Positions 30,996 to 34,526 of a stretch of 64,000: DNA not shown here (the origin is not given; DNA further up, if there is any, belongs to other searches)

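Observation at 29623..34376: Giant GT2-polytopic synthase translationally coupled to a DUF5719-like secreted protein: an uncharacterised envelope glycopolymer module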

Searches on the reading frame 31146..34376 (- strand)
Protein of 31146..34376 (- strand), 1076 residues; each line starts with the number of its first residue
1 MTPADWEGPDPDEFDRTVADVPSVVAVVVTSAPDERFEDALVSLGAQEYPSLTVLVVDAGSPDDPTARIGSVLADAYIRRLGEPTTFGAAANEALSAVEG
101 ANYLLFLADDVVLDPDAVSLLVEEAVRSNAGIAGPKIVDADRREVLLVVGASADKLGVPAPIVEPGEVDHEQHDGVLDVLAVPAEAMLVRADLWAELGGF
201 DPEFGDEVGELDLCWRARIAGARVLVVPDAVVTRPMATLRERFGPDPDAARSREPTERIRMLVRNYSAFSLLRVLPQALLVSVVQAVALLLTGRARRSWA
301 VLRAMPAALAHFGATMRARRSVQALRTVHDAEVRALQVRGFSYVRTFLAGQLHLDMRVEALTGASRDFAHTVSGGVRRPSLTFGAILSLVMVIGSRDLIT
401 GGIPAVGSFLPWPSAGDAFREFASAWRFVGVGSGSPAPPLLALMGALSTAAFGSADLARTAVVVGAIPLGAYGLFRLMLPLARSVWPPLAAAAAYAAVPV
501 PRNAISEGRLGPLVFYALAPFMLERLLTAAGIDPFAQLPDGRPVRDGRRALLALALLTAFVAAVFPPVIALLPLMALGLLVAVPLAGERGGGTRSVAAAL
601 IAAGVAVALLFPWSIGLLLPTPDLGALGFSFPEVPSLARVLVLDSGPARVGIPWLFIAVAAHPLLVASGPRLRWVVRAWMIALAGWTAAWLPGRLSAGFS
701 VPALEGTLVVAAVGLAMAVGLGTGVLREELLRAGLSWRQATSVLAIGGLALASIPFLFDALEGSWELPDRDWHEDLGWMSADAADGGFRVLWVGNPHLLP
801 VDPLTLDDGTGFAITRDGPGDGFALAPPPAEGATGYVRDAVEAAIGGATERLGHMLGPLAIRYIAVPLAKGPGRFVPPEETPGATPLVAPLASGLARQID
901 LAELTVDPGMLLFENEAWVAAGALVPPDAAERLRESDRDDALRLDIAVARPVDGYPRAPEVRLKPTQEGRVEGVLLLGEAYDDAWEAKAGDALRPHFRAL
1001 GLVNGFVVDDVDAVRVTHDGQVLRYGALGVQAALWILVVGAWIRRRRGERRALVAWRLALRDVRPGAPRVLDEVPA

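Call 6: search_protein_families(library=pfam, proteins=[window:31146-34376:-], max_evalue=0.01)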
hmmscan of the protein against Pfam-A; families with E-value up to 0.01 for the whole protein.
window:31146-34376:- (1076 aa): 2 families
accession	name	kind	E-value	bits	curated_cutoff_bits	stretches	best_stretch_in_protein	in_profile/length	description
PF00535.33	Glycos_transf_2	-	1e-10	42.2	23.3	1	37-140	13-118/168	Glycosyl transferase family 2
PF13641.12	Glyco_tranf_2_3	-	1.3e-08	35.6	27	1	22-234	1-211/230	Glycosyltransferase like family 2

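Call 7: search_protein_families(library=ncbifam, proteins=[window:31146-34376:-], max_evalue=0.01)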
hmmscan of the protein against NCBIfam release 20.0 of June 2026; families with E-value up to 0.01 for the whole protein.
window:31146-34376:- (1076 aa): 4 families
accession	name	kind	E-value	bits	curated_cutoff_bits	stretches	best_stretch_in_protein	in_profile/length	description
TIGR03937.1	PgaC_IcaA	equivalog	1e-05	24.7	422.3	1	17-128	40-153/407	poly-beta-1,6-N-acetyl-D-glucosamine synthase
NF041875.1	EPS_EpsD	equivalog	0.00023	20.7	370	1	30-232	7-204/325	exopolysaccharide biosynthesis glycosyltransferase EpsD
NF050113.1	gal_furan_GlfT1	equivalog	0.006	15.9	330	0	24-145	1-125/290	galactofuranosyltransferase GlfT1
TIGR03469.1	HpnB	hypoth_equivalog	0.0073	15.4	379.25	0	19-78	41-100/386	hopene-associated glycosyltransferase HpnB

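Call 12: find_homologous_proteins(query=window:31146-34376:-, max_evalue=0.00001)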
Query window:31146-34376:- (1076 aa): 1335 proteins with E <= 0.00001 among 8000 candidates; the best 120 are listed.
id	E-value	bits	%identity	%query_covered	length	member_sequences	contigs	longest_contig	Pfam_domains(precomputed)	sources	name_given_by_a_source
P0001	0.0e+0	2321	100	100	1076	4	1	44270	PF13641.13,PF00535.33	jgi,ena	-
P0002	0.0e+0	1800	76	100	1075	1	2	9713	PF13641.13,PF00535.33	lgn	-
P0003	0.0e+0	1717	74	100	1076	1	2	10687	PF13641.13,PF00535.33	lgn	-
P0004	0.0e+0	1685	73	99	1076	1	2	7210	PF13641.13,PF00535.33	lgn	-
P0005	0.0e+0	1675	72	99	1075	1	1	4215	PF00535.33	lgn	-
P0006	0.0e+0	1669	73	98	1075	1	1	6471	PF13641.13,PF00535.33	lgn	-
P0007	0.0e+0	1626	70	100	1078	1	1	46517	PF13641.13,PF00535.33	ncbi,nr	ncbi:MAG: glycosyltransferase family 2 protein [Actinobacteria bacterium]|nr:glycosyltransferase fam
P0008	0.0e+0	1514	67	99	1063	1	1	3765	PF13641.13,PF00535.33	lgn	-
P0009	0.0e+0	1380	61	99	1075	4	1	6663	PF00535.33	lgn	-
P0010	0.0e+0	1373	61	99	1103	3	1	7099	PF13641.13,PF00535.33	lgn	-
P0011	0.0e+0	1355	61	99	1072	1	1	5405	PF13641.13,PF00535.33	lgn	-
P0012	0.0e+0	1318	61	100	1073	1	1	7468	PF13641.13,PF00535.33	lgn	-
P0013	0.0e+0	1313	59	95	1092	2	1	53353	PF13641.13,PF00535.33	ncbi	-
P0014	0.0e+0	1281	59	96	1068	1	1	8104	PF13641.13,PF00535.33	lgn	-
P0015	0.0e+0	1261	58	99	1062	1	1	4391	PF13641.13,PF00535.33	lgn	-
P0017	0.0e+0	1074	55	93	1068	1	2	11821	PF13641.13,PF00535.33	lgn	-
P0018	9.6e-231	787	43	97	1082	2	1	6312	PF13632.13,PF13641.13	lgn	-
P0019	1.8e-230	786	45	95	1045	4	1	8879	PF13632.13,PF13641.13,PF00535.33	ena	-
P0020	3.3e-230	785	45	97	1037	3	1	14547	PF13641.13,PF00535.33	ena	-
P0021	7.8e-230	784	46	92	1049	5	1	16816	PF13641.13,PF00535.33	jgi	jgi:GT2 family glycosyltransferase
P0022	1.3e-228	780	44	95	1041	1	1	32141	PF13641.13,PF00535.33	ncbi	ncbi:MAG: glycosyltransferase [Actinomycetota bacterium]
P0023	2.4e-228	779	46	94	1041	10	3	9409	PF13641.13,PF00535.33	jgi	jgi:GT2 family glycosyltransferase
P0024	3.7e-228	778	44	94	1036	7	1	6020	PF13641.13,PF00535.33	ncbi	-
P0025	4.0e-227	775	44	93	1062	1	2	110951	PF13641.13,PF00535.33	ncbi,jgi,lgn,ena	-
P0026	3.8e-226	772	45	96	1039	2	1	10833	PF13641.13,PF00535.33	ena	-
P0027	5.5e-226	771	46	93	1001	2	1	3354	PF13641.13,PF00535.33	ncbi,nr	ncbi:MAG TPA: glycosyltransferase family 2 protein, partial [Acidimicrobiia bacterium]|nr:glycosyltr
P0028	1.7e-225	770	44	94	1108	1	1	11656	PF13641.13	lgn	-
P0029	2.1e-224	766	44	97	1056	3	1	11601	PF13641.13,PF00535.33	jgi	jgi:GT2 family glycosyltransferase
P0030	1.1e-223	763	43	95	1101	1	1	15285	PF13641.13,PF00535.33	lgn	-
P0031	2.4e-223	762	43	94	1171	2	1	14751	PF13632.13,PF13641.13,PF00535.33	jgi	jgi:GT2 family glycosyltransferase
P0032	5.4e-223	761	43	93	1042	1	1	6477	PF13641.13,PF00535.33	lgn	-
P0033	1.1e-222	760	45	92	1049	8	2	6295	PF13641.13,PF00535.33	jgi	jgi:GT2 family glycosyltransferase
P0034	1.8e-222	760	44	95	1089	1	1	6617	PF13641.13,PF00535.33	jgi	jgi:GT2 family glycosyltransferase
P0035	2.5e-222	759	43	95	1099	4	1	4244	PF13641.13,PF00535.33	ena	-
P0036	2.7e-222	759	43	96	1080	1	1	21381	PF13632.13,PF13641.13,PF00535.33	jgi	jgi:GT2 family glycosyltransferase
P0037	3.2e-222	759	43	96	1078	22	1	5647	PF13641.13,PF00535.33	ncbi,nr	ncbi:MAG TPA: glycosyltransferase family 2 protein [Acidimicrobiia bacterium]|nr:glycosyltransferase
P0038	5.8e-222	758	43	96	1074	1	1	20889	PF13641.13,PF00535.33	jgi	jgi:GT2 family glycosyltransferase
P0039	8.3e-222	757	42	96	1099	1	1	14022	PF13641.13,PF00535.33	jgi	jgi:GT2 family glycosyltransferase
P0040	1.0e-221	757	43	95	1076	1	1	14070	PF13632.13,PF13641.13,PF00535.33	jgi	jgi:GT2 family glycosyltransferase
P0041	1.3e-221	757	43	96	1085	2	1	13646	PF13632.13,PF13641.13,PF00535.33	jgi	jgi:GT2 family glycosyltransferase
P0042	1.5e-221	756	43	97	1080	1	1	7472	PF13641.13,PF00535.33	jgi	jgi:GT2 family glycosyltransferase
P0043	1.6e-221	756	43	94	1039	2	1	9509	PF13641.13,PF00535.33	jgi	jgi:GT2 family glycosyltransferase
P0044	6.2e-221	754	43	94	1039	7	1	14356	PF13632.13,PF13641.13,PF00535.33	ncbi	-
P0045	6.5e-221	754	44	94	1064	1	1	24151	PF13641.13,PF00535.33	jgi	jgi:GT2 family glycosyltransferase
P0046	8.1e-221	754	50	50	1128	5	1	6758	PF13641.13,PF00535.33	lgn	-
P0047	8.2e-221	754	43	98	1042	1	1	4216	PF13641.13,PF00535.33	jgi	jgi:GT2 family glycosyltransferase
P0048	9.3e-221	754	43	96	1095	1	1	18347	PF13641.13,PF00535.33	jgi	jgi:GT2 family glycosyltransferase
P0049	1.0e-220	754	43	97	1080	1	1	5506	PF13641.13,PF00535.33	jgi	jgi:GT2 family glycosyltransferase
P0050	2.0e-220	753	43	95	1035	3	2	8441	PF13641.13,PF00535.33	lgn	-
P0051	2.1e-220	753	43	94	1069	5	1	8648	PF13641.13,PF00535.33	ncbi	ncbi:MAG: glycosyltransferase [Acidimicrobiia bacterium]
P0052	2.2e-220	753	42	97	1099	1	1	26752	PF13632.13,PF13641.13,PF00535.33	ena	-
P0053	1.2e-219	750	44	95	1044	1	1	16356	PF13641.13,PF00535.33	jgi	jgi:GT2 family glycosyltransferase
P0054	1.3e-219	750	43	96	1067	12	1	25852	PF13641.13,PF00535.33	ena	-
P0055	2.1e-219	749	44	94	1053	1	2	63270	PF13641.13,PF00535.33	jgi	jgi:GT2 family glycosyltransferase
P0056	3.0e-219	749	43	95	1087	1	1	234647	PF13641.13,PF00535.33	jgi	jgi:GT2 family glycosyltransferase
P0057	5.0e-219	748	43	96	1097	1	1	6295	PF13632.13,PF13641.13,PF00535.33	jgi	jgi:GT2 family glycosyltransferase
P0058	7.4e-219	748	43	96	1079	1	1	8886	PF13641.13,PF00535.33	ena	-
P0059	8.8e-219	747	43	96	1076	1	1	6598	PF13632.13,PF13641.13,PF00535.33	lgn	-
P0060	1.2e-218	747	42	94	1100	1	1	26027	PF13641.13,PF00535.33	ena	-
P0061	1.3e-218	747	42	95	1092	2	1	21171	PF13641.13,PF00535.33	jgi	jgi:GT2 family glycosyltransferase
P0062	1.3e-218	747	44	94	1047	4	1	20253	PF13641.13,PF00535.33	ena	-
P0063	1.4e-218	747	43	95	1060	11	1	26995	PF13641.13,PF00535.33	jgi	jgi:GT2 family glycosyltransferase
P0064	2.0e-218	746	43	96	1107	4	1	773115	PF13641.13,PF00535.33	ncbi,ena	-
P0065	2.3e-218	746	42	95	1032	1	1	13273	PF13641.13,PF00535.33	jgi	jgi:GT2 family glycosyltransferase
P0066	2.4e-218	746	43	95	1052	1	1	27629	PF13641.13,PF00535.33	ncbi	ncbi:MAG TPA: glycosyltransferase family 2 protein [Acidimicrobiia bacterium]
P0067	4.3e-218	745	43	97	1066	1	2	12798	PF13632.13,PF13641.13,PF00535.33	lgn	-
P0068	4.8e-218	745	42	94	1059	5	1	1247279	PF13641.13,PF00535.33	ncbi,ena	-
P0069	6.6e-218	744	43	95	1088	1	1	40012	PF13641.13,PF00535.33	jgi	jgi:GT2 family glycosyltransferase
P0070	1.1e-217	744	43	94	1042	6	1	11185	PF13641.13,PF00535.33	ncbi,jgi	-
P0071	1.1e-217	744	43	96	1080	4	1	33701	PF13641.13,PF00535.33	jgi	jgi:GT2 family glycosyltransferase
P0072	1.9e-217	743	44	94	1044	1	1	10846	PF13641.13,PF00535.33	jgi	jgi:GT2 family glycosyltransferase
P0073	2.1e-217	743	44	96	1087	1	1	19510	PF13641.13,PF00535.33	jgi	jgi:GT2 family glycosyltransferase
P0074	2.2e-217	743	43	97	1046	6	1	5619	PF13641.13,PF00535.33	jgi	jgi:GT2 family glycosyltransferase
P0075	2.3e-217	743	42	95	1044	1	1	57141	PF13641.13,PF00535.33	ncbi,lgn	-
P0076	2.4e-217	743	43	96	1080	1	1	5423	PF13641.13,PF00535.33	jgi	jgi:GT2 family glycosyltransferase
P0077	3.0e-217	742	42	96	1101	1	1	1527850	PF13641.13,PF00535.33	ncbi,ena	-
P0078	3.3e-217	742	43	95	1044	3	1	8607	PF13641.13,PF00535.33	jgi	jgi:GT2 family glycosyltransferase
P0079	4.2e-217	742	42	94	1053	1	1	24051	PF13641.13,PF00535.33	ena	-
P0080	5.0e-217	741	42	95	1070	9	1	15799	PF13641.13,PF00535.33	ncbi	-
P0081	5.4e-217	741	43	96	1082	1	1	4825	PF13641.13,PF00535.33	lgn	-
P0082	5.6e-217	741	44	93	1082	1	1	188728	PF13641.13,PF00535.33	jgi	jgi:GT2 family glycosyltransferase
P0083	9.2e-217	741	43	95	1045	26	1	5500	PF13641.13,PF00535.33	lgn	-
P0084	9.7e-217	741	44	96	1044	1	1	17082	PF13641.13,PF00535.33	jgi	jgi:GT2 family glycosyltransferase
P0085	1.0e-216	740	41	95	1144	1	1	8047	PF13632.13,PF13641.13,PF00535.33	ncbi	-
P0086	1.1e-216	740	42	97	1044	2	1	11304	PF13641.13,PF00535.33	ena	-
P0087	1.4e-216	740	43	98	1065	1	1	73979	PF13641.13,PF00535.33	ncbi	ncbi:MAG: glycosyltransferase [Acidimicrobiia bacterium]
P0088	1.5e-216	740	43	96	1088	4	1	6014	PF13641.13,PF00535.33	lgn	-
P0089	2.1e-216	739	43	95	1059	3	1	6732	PF13641.13,PF00535.33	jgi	jgi:GT2 family glycosyltransferase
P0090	2.1e-216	739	43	96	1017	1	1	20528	PF13641.13,PF00535.33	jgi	jgi:GT2 family glycosyltransferase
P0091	3.5e-216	739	43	93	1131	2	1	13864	PF13632.13,PF13641.13,PF00535.33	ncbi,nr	ncbi:MAG TPA: glycosyltransferase family 2 protein [Acidimicrobiia bacterium]|nr:glycosyltransferase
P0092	5.0e-216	738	43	97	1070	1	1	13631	PF13641.13,PF00535.33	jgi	jgi:GT2 family glycosyltransferase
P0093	6.2e-216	738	43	94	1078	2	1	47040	PF13641.13,PF00535.33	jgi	-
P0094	7.1e-216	738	43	96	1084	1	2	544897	PF13641.13,PF00535.33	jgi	jgi:GT2 family glycosyltransferase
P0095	9.9e-216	737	44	95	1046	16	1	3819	PF13641.13,PF00535.33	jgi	jgi:GT2 family glycosyltransferase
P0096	1.1e-215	737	42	96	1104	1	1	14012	PF13641.13,PF00535.33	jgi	jgi:GT2 family glycosyltransferase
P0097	1.1e-215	737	41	96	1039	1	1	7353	PF13632.13,PF13641.13,PF00535.33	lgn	-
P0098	1.3e-215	737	42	93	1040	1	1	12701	PF13632.13,PF13641.13,PF00535.33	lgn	-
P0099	1.6e-215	737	43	95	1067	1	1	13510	PF13641.13,PF00535.33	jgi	jgi:GT2 family glycosyltransferase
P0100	2.8e-215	736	42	94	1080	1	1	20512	PF13641.13,PF00535.33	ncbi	-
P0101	3.1e-215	736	43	96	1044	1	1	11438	PF13641.13,PF00535.33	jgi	jgi:GT2 family glycosyltransferase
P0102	3.4e-215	735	41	99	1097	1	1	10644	PF13641.13,PF00535.33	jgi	jgi:GT2 family glycosyltransferase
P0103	6.2e-215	735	43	94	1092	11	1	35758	PF13632.13,PF13641.13,PF00535.33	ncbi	-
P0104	1.1e-214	734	43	95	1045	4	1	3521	PF13641.13,PF00535.33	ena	-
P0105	1.5e-214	733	43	94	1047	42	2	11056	PF13641.13,PF00535.33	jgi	jgi:GT2 family glycosyltransferase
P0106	5.3e-214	731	44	93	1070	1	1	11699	PF13641.13,PF00535.33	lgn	-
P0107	6.5e-214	731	43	96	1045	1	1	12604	PF13641.13,PF00535.33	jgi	jgi:GT2 family glycosyltransferase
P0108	1.7e-213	730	43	95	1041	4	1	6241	PF13641.13,PF00535.33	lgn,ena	-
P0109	1.9e-213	730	41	95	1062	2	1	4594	PF13641.13,PF00535.33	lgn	-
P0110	2.6e-213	729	44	95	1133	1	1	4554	PF13641.13,PF00535.33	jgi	-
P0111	2.6e-213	729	42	96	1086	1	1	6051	PF13641.13,PF00535.33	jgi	jgi:GT2 family glycosyltransferase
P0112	3.2e-213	729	42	96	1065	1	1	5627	PF13632.13,PF13641.13,PF00535.33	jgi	jgi:GT2 family glycosyltransferase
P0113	3.5e-213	729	44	96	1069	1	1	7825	PF13641.13,PF00535.33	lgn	-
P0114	4.8e-213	728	42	95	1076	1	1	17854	PF13632.13,PF13641.13,PF00535.33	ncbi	-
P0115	4.8e-213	728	43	96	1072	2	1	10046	PF13641.13,PF00535.33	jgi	jgi:GT2 family glycosyltransferase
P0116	5.0e-213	728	43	97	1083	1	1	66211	PF13632.13,PF13641.13,PF00535.33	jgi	jgi:GT2 family glycosyltransferase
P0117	5.5e-213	728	43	95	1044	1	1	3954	PF13641.13,PF00535.33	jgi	jgi:GT2 family glycosyltransferase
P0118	6.2e-213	728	45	94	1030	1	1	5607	PF13641.13,PF00535.33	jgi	jgi:GT2 family glycosyltransferase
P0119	7.0e-213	728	43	97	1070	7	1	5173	PF13641.13,PF00535.33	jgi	-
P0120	7.2e-213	728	42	96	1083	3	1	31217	PF13632.13,PF13641.13,PF00535.33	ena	-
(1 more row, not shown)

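Call 19: search_solved_structures(query=A1, max_evalue=1)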
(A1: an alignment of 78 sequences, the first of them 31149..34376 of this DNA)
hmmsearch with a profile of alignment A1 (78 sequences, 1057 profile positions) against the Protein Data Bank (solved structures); distinct sequences matched with E-value up to 1: 11.
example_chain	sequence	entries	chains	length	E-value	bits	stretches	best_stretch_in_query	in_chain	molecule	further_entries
8vh7_A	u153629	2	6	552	4.4e-06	27.7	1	16-120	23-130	Heparosan synthase B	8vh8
8viw_A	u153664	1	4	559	4.5e-06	27.7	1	16-120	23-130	Heparosan synthase B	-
2z87_A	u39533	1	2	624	0.00058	20.7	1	13-130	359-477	Chondroitin synthase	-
2z86_A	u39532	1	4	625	0.00058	20.7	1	13-130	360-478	Chondroitin synthase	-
3bcv_A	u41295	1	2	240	0.0015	19.3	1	27-124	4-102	Putative glycosyltransferase protein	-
3l7m_A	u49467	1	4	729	0.0018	19.1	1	33-127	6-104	Teichoic acid biosynthesis protein F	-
3l7j_A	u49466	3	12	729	0.0018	19.1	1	33-127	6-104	Teichoic acid biosynthesis protein F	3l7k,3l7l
3l7i_A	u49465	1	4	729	0.0018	19.1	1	33-127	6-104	Teichoic acid biosynthesis protein F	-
5tze_C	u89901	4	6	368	0.0038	18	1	33-119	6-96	Glycosyl transferase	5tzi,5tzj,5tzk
5tz8_A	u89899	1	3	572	0.0078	17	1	33-119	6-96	Glycosyl transferase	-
9omj_A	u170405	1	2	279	0.96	10.1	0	31-135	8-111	Glycosyltransferase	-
